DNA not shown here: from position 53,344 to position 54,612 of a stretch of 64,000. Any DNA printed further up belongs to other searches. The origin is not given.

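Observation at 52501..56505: Candidate novel conflict operon: mini-catalase -> caspase-like protease -> SLOG-like protein -> TIR-TPR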

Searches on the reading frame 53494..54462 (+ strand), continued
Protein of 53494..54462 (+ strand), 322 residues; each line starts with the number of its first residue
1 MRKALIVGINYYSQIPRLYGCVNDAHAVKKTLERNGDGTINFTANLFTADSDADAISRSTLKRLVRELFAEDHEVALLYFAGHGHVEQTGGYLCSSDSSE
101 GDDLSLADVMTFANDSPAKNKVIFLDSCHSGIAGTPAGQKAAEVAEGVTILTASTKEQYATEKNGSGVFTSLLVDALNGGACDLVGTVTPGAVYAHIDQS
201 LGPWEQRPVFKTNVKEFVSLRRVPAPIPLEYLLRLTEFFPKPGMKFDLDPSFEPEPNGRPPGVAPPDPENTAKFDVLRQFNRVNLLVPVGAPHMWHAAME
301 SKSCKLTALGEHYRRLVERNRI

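Call 121: fold_search(model_id=the predicted structure, library=pdb)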
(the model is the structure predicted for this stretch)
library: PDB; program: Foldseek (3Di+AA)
matches with E <= 10: 751; with E <= 0.001: 213
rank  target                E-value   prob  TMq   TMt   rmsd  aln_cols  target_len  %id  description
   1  8v4x_D                2.2e-09  1.00  0.48  0.42  15.3       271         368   16  Structure of MALT1 in complex with an allosteric inhibitor (released 2024-05-01)
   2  3v4l_A                1.2e-08  1.00  0.46  0.39  15.3       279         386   16  Mouse MALT1(caspase-IG3 domains) in complex with a irreversible peptidic inhibitor (released 2012-03-14)
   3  4f6p                  2.1e-08  1.00  0.46  0.55   5.9       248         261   19  Crystal structure of the yeast metacaspase Yca1 C276A mutant (released 2013-03-27)
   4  7pav_B                2.1e-08  1.00  0.47  0.42  15.3       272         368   17  MALT1 in complex with compound 1 (released 2021-11-17)
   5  7paw_B                2.4e-08  1.00  0.49  0.43  15.3       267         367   17  MALT1 in complex with compound 1 (released 2021-11-17)
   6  7paw_A                2.5e-08  1.00  0.46  0.43  15.5       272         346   16  MALT1 in complex with compound 1 (released 2021-11-17)
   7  6ns7_A                2.9e-08  1.00  0.48  0.61   5.4       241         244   16  Crystal structure of murine caspase-11 (released 2020-07-29)
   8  8v4x_C                2.9e-08  1.00  0.47  0.43  11.3       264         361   17  Structure of MALT1 in complex with an allosteric inhibitor (released 2024-05-01)
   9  7pav_A                3.0e-08  1.00  0.49  0.44  15.1       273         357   17  MALT1 in complex with compound 1 (released 2021-11-17)
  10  4f6o                  3.7e-08  1.00  0.45  0.53   6.0       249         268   19  Crystal structure of the yeast metacaspase Yca1 (released 2012-07-11)
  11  3v4o_A                4.7e-08  1.00  0.49  0.65   5.1       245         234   17  Human MALT1 (caspase domain) in complex with an irreversible peptidic inhibitor (released 2012-03-14)
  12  4i1p_A                4.7e-08  1.00  0.46  0.40  15.2       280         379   15  Human MALT1 (caspase-IG3) in complex with activity based-probe (released 2014-07-09)
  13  6ns7_B                5.0e-08  1.00  0.47  0.61   5.3       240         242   17  Crystal structure of murine caspase-11 (released 2020-07-29)
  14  8v4x_B                5.0e-08  1.00  0.46  0.42   5.7       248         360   15  Structure of MALT1 in complex with an allosteric inhibitor (released 2024-05-01)
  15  4i1p_C                5.0e-08  1.00  0.49  0.42  15.2       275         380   16  Human MALT1 (caspase-IG3) in complex with activity based-probe (released 2014-07-09)
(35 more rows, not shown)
